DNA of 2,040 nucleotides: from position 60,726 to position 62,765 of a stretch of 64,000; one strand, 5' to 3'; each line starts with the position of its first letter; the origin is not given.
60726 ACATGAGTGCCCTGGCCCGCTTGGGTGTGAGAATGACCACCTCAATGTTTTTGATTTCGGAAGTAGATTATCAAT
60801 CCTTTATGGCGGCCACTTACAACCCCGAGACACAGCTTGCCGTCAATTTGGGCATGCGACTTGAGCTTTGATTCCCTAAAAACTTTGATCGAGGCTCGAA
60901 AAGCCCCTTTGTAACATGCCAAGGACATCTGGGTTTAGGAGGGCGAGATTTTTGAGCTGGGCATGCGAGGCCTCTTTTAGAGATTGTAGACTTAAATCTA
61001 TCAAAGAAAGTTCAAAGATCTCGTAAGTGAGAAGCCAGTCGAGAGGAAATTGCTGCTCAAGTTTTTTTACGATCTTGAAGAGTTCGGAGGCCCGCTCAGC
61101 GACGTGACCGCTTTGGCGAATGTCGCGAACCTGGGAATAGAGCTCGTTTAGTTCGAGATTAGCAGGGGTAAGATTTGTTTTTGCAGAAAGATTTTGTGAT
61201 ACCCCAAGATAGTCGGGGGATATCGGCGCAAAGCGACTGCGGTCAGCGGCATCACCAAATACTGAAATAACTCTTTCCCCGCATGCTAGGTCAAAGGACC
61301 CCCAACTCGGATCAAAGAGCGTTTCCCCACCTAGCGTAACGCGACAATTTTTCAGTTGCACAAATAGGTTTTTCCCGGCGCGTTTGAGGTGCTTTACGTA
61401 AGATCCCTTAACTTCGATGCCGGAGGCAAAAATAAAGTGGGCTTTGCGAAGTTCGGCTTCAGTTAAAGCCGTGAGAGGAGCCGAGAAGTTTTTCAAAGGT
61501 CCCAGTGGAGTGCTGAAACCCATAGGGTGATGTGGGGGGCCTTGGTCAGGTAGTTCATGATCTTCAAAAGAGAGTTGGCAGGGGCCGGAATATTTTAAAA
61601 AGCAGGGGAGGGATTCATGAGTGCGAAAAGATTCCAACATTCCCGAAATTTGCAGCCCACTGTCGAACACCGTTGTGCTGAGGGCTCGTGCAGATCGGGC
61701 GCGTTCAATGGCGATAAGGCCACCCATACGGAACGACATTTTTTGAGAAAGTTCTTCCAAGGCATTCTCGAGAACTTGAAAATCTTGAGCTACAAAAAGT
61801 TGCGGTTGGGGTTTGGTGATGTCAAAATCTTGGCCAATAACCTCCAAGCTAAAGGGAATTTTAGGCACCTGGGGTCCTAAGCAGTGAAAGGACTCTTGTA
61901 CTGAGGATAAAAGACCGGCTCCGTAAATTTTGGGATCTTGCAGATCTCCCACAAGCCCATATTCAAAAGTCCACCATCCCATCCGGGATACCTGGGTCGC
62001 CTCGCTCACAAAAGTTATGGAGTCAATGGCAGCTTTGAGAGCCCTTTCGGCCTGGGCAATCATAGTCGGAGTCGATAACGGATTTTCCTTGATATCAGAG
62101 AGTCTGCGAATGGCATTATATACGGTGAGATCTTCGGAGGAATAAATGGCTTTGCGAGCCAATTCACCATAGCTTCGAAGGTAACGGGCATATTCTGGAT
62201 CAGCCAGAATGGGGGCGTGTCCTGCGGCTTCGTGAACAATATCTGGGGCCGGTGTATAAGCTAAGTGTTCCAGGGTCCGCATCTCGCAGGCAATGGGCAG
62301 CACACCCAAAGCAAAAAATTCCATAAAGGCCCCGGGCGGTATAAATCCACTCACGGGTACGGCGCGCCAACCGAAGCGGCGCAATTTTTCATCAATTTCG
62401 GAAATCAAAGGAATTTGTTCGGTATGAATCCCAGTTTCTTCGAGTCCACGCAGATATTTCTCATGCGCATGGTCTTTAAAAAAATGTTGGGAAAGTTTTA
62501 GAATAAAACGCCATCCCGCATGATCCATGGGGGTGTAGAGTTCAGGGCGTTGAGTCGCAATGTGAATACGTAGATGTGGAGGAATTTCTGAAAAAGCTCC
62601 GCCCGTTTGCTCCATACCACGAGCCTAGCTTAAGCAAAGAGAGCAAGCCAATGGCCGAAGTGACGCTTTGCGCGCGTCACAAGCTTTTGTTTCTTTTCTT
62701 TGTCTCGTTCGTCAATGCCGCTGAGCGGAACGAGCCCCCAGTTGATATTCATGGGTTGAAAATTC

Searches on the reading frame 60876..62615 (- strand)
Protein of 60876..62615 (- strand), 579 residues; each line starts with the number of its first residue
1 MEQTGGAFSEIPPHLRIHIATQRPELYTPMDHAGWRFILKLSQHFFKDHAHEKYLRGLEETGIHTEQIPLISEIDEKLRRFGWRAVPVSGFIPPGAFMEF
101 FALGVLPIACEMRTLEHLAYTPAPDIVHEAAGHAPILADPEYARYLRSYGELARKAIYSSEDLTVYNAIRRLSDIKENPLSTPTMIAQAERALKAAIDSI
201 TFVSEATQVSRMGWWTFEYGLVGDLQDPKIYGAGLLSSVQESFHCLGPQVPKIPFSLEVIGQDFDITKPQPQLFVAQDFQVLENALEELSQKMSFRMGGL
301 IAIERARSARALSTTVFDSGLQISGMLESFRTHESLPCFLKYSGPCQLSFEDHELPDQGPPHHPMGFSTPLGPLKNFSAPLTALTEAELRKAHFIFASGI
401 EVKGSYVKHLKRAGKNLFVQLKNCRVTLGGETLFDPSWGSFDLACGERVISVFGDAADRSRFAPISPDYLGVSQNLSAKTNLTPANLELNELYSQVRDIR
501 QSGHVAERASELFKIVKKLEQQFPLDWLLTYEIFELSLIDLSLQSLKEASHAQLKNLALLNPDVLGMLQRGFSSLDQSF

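Call 30: search_protein_families(library=pfam, max_evalue=0.001, proteins=[window:60876-62615:-])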
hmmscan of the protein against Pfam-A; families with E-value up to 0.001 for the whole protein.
window:60876-62615:- (579 aa): 1 family
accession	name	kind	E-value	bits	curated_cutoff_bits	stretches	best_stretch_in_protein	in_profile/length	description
PF00351.26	Biopterin_H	-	8.9e-28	97.7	22.7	2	27-148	61-187/331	Biopterin-dependent aromatic amino acid hydroxylase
